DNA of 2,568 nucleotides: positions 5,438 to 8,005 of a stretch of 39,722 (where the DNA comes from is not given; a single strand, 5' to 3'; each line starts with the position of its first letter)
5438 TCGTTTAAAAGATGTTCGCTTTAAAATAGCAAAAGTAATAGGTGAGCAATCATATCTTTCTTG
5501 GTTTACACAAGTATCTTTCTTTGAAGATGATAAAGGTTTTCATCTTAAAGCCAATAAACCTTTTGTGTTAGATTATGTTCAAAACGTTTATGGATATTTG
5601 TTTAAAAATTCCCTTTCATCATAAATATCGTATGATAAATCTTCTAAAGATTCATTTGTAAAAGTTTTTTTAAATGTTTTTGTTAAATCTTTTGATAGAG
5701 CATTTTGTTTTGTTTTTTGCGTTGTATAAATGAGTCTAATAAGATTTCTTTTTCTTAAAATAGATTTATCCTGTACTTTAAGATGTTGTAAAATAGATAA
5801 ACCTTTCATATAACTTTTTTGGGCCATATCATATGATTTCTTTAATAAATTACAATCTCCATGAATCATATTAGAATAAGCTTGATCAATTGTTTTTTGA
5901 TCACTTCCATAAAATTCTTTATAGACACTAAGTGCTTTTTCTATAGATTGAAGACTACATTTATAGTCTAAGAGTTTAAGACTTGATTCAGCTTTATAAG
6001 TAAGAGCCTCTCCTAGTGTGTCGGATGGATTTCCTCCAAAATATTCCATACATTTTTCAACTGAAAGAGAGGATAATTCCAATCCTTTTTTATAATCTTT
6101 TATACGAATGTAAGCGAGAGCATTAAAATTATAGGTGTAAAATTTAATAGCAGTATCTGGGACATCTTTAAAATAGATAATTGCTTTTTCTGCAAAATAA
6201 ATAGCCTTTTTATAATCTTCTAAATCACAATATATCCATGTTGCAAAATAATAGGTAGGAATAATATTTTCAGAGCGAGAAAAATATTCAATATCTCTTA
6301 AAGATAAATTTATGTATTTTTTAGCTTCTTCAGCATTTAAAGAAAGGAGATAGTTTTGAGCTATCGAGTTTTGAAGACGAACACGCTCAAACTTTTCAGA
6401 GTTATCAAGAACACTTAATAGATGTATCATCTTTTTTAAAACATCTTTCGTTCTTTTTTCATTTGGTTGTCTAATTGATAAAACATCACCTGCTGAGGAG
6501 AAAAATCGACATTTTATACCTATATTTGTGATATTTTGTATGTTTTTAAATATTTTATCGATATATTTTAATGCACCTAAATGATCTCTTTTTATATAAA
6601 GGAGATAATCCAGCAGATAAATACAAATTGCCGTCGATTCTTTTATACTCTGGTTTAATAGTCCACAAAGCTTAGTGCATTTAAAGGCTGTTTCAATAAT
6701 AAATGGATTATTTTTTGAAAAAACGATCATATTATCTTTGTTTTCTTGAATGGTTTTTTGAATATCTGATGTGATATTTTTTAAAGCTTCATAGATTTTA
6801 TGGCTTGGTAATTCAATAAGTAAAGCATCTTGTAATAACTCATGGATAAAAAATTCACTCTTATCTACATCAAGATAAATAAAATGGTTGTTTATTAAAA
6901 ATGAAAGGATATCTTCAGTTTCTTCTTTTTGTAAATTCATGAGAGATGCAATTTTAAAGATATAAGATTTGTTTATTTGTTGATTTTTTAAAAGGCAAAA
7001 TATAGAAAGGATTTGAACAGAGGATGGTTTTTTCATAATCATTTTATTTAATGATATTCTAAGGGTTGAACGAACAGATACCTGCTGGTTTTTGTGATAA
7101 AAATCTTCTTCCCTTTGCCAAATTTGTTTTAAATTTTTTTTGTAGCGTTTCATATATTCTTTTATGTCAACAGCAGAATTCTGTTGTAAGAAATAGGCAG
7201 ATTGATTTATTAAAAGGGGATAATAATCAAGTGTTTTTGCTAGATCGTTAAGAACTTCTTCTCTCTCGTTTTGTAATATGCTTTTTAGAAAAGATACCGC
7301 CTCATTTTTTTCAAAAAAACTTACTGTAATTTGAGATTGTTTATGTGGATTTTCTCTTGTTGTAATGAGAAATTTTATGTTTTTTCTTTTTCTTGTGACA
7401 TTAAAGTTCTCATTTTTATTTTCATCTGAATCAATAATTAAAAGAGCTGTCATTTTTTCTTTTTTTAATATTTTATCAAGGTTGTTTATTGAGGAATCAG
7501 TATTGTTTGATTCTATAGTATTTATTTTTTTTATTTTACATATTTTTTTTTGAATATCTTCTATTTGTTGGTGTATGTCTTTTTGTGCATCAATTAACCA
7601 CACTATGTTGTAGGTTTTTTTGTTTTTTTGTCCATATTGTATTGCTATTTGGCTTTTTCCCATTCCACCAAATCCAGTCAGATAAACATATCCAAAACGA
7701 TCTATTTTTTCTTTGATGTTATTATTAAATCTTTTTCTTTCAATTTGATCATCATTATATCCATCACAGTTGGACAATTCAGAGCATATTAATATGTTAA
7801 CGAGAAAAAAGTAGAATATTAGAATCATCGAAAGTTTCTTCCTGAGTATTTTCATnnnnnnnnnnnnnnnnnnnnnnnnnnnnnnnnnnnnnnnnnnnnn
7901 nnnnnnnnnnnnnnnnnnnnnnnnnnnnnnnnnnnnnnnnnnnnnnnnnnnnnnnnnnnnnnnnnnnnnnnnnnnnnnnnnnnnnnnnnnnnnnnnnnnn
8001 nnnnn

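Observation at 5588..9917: Coupled operon XRE, signal-peptide GNAT, two-TM GHKL-like sensor and membrane-anchored NB-ARC/TPR STAND NTPase: candidate uncharacterised signalling or defence module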

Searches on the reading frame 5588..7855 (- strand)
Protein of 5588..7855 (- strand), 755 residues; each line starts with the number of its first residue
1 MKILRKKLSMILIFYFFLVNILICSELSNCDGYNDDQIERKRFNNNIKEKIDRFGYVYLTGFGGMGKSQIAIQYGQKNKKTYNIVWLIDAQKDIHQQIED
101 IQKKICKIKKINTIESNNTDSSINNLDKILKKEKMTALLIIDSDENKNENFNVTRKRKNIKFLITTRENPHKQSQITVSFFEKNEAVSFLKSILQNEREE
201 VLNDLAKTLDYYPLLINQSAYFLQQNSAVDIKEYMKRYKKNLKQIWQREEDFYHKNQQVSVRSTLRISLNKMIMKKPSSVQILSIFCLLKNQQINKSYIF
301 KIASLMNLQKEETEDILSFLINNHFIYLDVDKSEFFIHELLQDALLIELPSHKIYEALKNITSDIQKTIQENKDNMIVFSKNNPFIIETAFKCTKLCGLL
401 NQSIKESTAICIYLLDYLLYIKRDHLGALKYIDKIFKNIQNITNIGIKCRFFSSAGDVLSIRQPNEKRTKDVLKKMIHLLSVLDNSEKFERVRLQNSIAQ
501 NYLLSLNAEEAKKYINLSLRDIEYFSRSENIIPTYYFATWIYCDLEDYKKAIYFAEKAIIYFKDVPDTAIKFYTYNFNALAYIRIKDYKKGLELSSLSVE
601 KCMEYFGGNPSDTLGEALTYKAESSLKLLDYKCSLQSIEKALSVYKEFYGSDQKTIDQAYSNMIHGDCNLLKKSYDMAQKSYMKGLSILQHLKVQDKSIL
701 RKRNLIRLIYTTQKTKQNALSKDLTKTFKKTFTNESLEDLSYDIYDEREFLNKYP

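Call 3: search_protein_families(library=pfam, proteins=[window:5588-7855:-], max_evalue=1)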
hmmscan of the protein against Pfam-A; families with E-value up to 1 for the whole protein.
window:5588-7855:- (755 aa): 5 families
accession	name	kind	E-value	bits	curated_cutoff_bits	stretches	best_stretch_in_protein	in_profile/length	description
PF13424.12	TPR_12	-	1.8e-08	34.9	30.1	1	493-559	4-72/77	Tetratricopeptide repeat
PF13401.12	AAA_22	-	0.02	15.7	27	1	56-146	7-95/130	AAA domain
PF02772.21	S-AdoMet_synt_M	-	0.05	14.2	29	1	66-125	52-116/120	S-adenosylmethionine synthetase, central domain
PF01656.29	CbiA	-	0.07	13.5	25.4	1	62-197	7-113/125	CobQ/CobB/MinD/ParA nucleotide binding domain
PF08518.16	GIT_SHD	-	0.14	12.2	21.1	1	731-747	7-23/29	Spa2 homology domain (SHD) of GIT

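Call 4: search_protein_families(library=padloc, proteins=[window:5588-7855:-], max_evalue=1)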
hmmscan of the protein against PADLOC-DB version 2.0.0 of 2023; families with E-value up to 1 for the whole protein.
window:5588-7855:- (755 aa): 0 families
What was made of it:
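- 5588..7855 (-): Gene 4: NB-ARC/TPR STAND NTPase, 755 aa. Signal-peptide-like aa 1-26 (nt 7778-7855). Walker A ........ (nt 7652-7675). Walker B LLIIDSD (nt 7424-7444). ITTR (nt 7352-7372). YPL, the GLPL-like motif (nt 7208-7225). IHE, the MHD-like motif (nt 6839-6847). TPR region with a Pfam TPR_12 hit at aa 493-559 (nt 6179-6379). No PADLOC hit (call 4).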

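Call 5: search_protein_families(library=ncbifam, proteins=[window:5588-7855:-], max_evalue=1)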
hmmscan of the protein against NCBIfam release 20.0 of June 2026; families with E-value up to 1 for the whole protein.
window:5588-7855:- (755 aa): 2 families
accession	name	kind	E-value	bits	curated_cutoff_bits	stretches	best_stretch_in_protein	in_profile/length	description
NF040586.1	FxSxx_TPR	equivalog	3.1e-29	102.1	300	1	48-315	19-287/830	FxSxx-COOH system tetratricopeptide repeat protein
TIGR02237.1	recomb_radB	equivalog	0.012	15.5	172.4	1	61-144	19-106/210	DNA repair and recombination protein RadB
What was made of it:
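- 5588..7855 (-): NCBIfam NF040586 NB-ARC part 3e-29 and TPR_12 1.8e-8 (calls 3, 5).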

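Call 8: find_encoding_contigs(protein=window:5588-7855:-, flank=10000, max_places=10)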
Protein window:5588-7855:- (755 aa): no gene with exactly this product is on record in the collection.

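Call 9: find_homologous_proteins(query=window:5588-7855:-)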
Query window:5588-7855:- (755 aa): 3 proteins with E <= 0.001 among 8000 candidates.
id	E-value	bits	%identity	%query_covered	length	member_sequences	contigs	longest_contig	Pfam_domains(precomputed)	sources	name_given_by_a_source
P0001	0.0e+0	1628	100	99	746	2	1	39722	PF13424.13,PF00931.29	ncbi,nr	ncbi:MAG: hypothetical protein KBD31_00030 [Proteobacteria bacterium]|nr:hypothetical protein [Pseud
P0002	6.6e-124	433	37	89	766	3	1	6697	PF13424.13,PF07719.24,PF20720.4,PF00931.29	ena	-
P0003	3.1e-6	44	24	32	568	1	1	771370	PF25000.1,PF00931.29,PF17107.12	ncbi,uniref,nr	ncbi:uncharacterized protein K452DRAFT_337374 [Aplosporella prunicola CBS 121167]|uniref:NACHT-NTPas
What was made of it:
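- The host organism is unknown (NCBI labels it only 'Proteobacteria bacterium'; call 9).
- Tried and rejected: Word-indexed protein search with the STAND: only one true relative found (call 9).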

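Call 10: find_encoding_contigs(protein=P0002, flank=10000)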
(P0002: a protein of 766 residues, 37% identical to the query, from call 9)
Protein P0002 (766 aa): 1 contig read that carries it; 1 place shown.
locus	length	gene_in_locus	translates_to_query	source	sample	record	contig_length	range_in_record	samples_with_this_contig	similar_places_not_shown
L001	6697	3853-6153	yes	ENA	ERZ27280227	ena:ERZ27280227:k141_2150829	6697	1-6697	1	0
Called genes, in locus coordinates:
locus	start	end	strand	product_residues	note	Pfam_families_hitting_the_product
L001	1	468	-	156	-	?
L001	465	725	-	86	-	PF07178:TraL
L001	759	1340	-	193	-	-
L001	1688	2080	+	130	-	PF01381:HTH_3, PF13443:HTH_26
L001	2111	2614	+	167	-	PF00583:Acetyltransf_1, PF13673:Acetyltransf_10 (weak), PF13508:Acetyltransf_7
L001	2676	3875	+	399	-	-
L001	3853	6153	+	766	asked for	PF00931:NB-ARC (faint), PF20720:nSTAND3 (faint), PF07719:TPR_2 (faint), PF13424:TPR_12 (faint)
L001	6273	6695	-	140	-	?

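Call 11: find_encoding_contigs(protein=P0001, flank=10000)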
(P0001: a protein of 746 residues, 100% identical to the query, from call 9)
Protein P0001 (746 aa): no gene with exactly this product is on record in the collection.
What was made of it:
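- Tried and rejected: Exact-sequence contig look-up of the 755-aa and 746-aa STAND forms: not on record (calls 8, 11).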

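Call 23: find_related_loci(query=A1, collection=genome_contigs, flank=10000)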
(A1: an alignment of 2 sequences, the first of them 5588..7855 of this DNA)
Query A1 (755 aa) in genome_contigs; peptide patterns used: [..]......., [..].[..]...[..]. (x = any residue, [..] = any of these).
173 stretches matched a pattern; 5 encode a relative of the query (tblastn E <= 1e-3); 5 distinct loci.
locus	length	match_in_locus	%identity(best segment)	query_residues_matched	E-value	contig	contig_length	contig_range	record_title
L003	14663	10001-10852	22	57-330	2e-8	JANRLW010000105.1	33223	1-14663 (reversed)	MAG: Capsulimonadales bacterium isolate bins.489 k141_3130802, whole genome shotgun sequence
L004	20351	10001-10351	24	57-168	8e-7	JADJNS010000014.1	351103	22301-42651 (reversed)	MAG: Archangiaceae bacterium isolate EsbW_18-Q3-R4-48_MAXAC.252 tig00006079-10-3564250, whole genome shotgun sequence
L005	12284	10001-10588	23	33-223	2e-6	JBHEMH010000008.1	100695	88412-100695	MAG: Candidatus Baltobacteraceae bacterium isolate S3_bin.13.strict S3_NODE_8, whole genome shotgun sequence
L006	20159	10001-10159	30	38-89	1e-5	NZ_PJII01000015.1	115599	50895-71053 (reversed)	Arthrobacter sp. ZGTC412 NODE_15_length_115599_cov_179.131, whole genome shotgun sequence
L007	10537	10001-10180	31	29-90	3e-5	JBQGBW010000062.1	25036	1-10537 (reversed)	Magnetococcales bacterium HHB-1 contig-255_98, whole genome shotgun sequence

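Call 25: find_related_loci(query=A2, collection=metagenome_contigs, flank=10000)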
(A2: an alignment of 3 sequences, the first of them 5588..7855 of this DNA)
Query A2 (755 aa) in metagenome_contigs; peptide patterns used: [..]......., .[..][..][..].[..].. (x = any residue, [..] = any of these).
215 stretches matched a pattern; 8 encode a relative of the query (tblastn E <= 1e-3); 8 distinct loci.
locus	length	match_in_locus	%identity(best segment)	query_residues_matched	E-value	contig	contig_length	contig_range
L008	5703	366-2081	22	22-558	3e-18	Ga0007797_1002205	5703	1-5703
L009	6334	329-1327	21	59-390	5e-17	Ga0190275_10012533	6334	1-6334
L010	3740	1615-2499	24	53-342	5e-15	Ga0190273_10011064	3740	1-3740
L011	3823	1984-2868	24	53-342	2e-14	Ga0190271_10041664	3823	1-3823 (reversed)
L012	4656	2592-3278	26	57-294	2e-14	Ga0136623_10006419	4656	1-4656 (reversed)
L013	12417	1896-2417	23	57-213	4e-9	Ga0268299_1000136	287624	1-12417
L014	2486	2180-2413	29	22-97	1e-7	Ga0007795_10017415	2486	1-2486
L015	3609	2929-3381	21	57-209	8e-6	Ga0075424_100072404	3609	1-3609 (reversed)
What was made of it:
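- Tried and rejected: Degenerate-pattern scans of GTDB genomes and JGI metagenomes with the STAND alignment: only generic NB-ARC proteins at 21-31% identity, none with the module (calls 23, 25).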

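Call 28: search_dna_similar(query=window:5588-7855:-, collection=plasmids, mode=protein, max_evalue=0.001, max_rows=25)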
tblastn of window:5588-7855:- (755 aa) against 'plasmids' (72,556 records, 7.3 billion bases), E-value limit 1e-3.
Records with a match: 7; places in all: 10; records where one place covers at least 80% of the query: 0.
Best place of each record, by identity: <60% 7.
By first word of the organism name: Candidatus 3; Bacillus 2; Nonomuraea 1; Rickettsiales 1.
By predicted mobility (MOB-suite, as given by PLSDB): non-mobilizable 7.
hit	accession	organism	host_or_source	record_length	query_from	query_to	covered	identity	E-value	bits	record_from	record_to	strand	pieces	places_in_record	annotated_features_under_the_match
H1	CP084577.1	Candidatus Megaira endosymbiont of Mesostigma viride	Mesostigma viride,algae ...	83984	57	372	42%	24.3%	1e-5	57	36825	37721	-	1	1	hypothetical protein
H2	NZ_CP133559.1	Bacillus wiedmannii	Thaumetopoea processionea,liquid culture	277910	59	342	38%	24.3%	3e-6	59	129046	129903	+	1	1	tetratricopeptide repeat protein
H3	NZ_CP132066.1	Bacillus mycoides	whole organism,soil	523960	59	332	36%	24.5%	6e-5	54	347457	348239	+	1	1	tetratricopeptide repeat protein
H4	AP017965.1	Candidatus Megaera polyxenophila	-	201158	45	296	33%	26.1%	6e-9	67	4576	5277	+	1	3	ATP/GTP-binding protein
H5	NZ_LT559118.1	Nonomuraea gerenzanensis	-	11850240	59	402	46%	18.1%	1e-9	70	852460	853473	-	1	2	none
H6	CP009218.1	Rickettsiales bacterium Ac37b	Amblyomma cajennense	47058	59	289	31%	25.8%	5e-8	65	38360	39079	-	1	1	putative ATPase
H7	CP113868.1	Candidatus Megaera polyxenophila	Euplotes woodruffi,mixed host and ...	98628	57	236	24%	28.5%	1e-5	57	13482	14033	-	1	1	Tetratricopeptide domain-contaning protein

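Call 31: get_annotated_region(hit=H6, flank=8000)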
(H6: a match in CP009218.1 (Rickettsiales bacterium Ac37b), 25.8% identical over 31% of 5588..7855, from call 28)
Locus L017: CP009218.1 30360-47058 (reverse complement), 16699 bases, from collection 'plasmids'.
description: Rickettsiales bacterium Ac37b plasmid 1, complete sequence
organism: Rickettsiales bacterium Ac37b (NCBI taxid 1528098)
taxonomy: Bacteria; Pseudomonadota; Alphaproteobacteria; Rickettsiales; ; ; Rickettsiales bacterium Ac37b
host: -; source: Amblyomma cajennense; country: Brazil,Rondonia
typing (MOB-suite, as given by PLSDB): non-mobilizable; replicon rep_cluster_212
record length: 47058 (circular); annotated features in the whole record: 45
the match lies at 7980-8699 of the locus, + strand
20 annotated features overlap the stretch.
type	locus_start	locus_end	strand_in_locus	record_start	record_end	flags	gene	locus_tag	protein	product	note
CDS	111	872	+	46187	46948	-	-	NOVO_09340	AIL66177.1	Ankyrin repeat protein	-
CDS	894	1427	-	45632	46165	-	-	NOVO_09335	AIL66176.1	Helix-turn-helix protein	-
CDS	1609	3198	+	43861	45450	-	-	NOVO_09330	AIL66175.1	putative O-linked N-acetylglucosamine transferase, SPINDLY family protein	-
CDS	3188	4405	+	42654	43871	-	-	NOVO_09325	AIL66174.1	hypothetical protein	-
CDS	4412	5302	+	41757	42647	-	-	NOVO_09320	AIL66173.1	putative O-linked N-acetylglucosamine transferase, SPINDLY family protein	-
CDS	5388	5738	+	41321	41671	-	-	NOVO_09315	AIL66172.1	hypothetical protein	-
CDS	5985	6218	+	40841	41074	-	-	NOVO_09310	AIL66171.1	hypothetical protein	-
CDS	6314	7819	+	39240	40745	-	-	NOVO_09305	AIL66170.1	hypothetical protein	-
CDS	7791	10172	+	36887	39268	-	-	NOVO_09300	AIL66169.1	putative ATPase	-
CDS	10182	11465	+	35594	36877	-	-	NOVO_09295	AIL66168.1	tpr repeat-containing protein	-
CDS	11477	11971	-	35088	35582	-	-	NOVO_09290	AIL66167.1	hypothetical protein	-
CDS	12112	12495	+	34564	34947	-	-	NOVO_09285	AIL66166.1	hypothetical protein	-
CDS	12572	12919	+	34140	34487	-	-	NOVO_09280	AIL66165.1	hypothetical protein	-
CDS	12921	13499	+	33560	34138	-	-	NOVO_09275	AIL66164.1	hypothetical protein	-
CDS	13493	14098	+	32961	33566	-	-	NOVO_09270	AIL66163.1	hypothetical protein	-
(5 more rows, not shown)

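Call 42: search_protein_families(library=pfam, proteins=[L017:6314-7819:+, L017:7791-10172:+, L017:10182-11465:+, L001:2595-3875:+], max_evalue=1)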
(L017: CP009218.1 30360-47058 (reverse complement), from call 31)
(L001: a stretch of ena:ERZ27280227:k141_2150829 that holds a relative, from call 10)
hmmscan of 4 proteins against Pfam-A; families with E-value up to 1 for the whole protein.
L017:6314-7819:+ (501 aa): 0 families

L017:7791-10172:+ (793 aa): 20 families
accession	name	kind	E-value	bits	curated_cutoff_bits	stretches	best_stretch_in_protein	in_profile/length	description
PF13424.12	TPR_12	-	1.6e-09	38.3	30.1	1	612-682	7-76/77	Tetratricopeptide repeat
PF13181.12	TPR_8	-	7.1e-06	26.2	25.7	1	651-681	1-31/34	Tetratricopeptide repeat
PF00931.28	NB-ARC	-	0.00022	21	23.5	1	48-178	4-135/248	NB-ARC domain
PF07719.23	TPR_2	-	0.0004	20.7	27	1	651-683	1-33/34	Tetratricopeptide repeat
PF13401.12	AAA_22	-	0.00074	20.3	27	1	61-156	7-96/130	AAA domain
PF13428.12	TPR_14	-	0.0011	19.9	23.5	0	652-682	2-32/44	Tetratricopeptide repeat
PF17874.7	TPR_MalT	-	0.0012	18.6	45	1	580-684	52-155/336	MalT-like TPR region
PF13191.12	AAA_16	-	0.0021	19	32.6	1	42-102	2-63/167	AAA ATPase domain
PF13374.12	TPR_10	-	0.0075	16.7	27.5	0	610-628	4-22/42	Tetratricopeptide repeat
PF20720.3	nSTAND3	-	0.0076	16.4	27.2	1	48-92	6-51/155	Novel STAND NTPase 3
PF13432.12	TPR_16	-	0.0088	16.9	32.7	0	661-709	7-45/65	Tetratricopeptide repeat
PF20703.3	nSTAND1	-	0.0093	16.1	27.1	1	42-76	16-50/379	Novel STAND NTPase 1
PF25058.1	ARM_TT21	-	0.011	16.1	27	1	650-703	56-109/155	Tetratricopeptide repeat protein 21 ARM repeat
PF25199.1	nSTAND_NTPase5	-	0.016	15.5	34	0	60-150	42-102/145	Novel STAND NTPase 5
PF01076.25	Mob_Pre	-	0.017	15.4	25.5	1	645-690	75-120/196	Plasmid recombination enzyme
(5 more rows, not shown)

L017:10182-11465:+ (427 aa): 13 families
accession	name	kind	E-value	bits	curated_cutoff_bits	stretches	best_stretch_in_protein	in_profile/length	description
PF13424.12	TPR_12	-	2.7e-15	56.8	30.1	3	306-377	2-71/77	Tetratricopeptide repeat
PF14559.12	TPR_19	-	3e-06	27.9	25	1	347-379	21-53/68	Tetratricopeptide repeat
PF13181.12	TPR_8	-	6.7e-05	23.2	25.7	1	353-379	3-29/34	Tetratricopeptide repeat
PF24885.1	TPR_NPHP3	-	8.8e-05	22.4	100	2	170-293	86-208/239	Nephrocystin-3 TPR domain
PF07719.23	TPR_2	-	0.00014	22.1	27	1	353-377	3-27/34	Tetratricopeptide repeat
PF17874.7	TPR_MalT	-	0.0016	18.2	45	1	185-333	42-187/336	MalT-like TPR region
PF13431.12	TPR_17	-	0.0057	17.3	24.4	0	347-371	9-33/34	Tetratricopeptide repeat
PF13374.12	TPR_10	-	0.0094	16.4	27.5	0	222-249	1-28/42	Tetratricopeptide repeat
PF00515.34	TPR_1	-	0.015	15.5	27.8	0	351-372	1-22/34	Tetratricopeptide repeat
PF13174.12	TPR_6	-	0.035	15.2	26.3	0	225-246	2-23/33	Tetratricopeptide repeat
PF13176.12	TPR_7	-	0.068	13.7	27.9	0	353-371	1-19/36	Tetratricopeptide repeat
PF09976.15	TPR_21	-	0.073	13.2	25.5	1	270-379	39-141/193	Tetratricopeptide repeat-like domain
PF13428.12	TPR_14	-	0.71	11.2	23.5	0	354-375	4-25/44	Tetratricopeptide repeat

L001:2595-3875:+ (426 aa): 0 families

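Call 49: search_solved_structures(query=A5, max_evalue=10, show_alignments=1)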
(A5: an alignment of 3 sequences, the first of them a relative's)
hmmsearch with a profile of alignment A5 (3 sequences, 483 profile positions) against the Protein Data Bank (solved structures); distinct sequences matched with E-value up to 10: 4.
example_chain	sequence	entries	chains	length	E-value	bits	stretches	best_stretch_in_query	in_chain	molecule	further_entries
3d36_A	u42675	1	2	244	3.9e-05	25.9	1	357-423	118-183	Sporulation kinase B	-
3a0t_A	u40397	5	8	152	0.26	13.3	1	318-400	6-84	Sensor protein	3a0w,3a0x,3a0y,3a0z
3r8b_B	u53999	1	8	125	0.47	12.5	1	394-463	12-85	G5-8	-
3sl2_A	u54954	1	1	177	0.48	12.4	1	353-414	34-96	Sensor histidine kinase yycG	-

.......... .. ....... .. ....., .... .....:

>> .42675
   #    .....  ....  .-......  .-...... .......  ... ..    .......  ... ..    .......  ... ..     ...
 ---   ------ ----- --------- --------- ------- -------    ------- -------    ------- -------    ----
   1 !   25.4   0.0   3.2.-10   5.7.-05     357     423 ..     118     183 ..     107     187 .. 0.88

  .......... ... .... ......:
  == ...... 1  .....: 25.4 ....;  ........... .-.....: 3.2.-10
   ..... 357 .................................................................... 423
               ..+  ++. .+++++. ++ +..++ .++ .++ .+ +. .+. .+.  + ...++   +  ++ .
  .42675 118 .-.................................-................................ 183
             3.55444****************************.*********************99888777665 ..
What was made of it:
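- The kinase-like profile hits KinB at 4e-5 (call 49).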

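Call 103: search_solved_structures(query=A2, max_evalue=0.01)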
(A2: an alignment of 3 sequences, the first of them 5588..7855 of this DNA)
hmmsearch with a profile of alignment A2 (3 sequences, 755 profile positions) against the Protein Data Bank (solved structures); distinct sequences matched with E-value up to 0.01: 0.
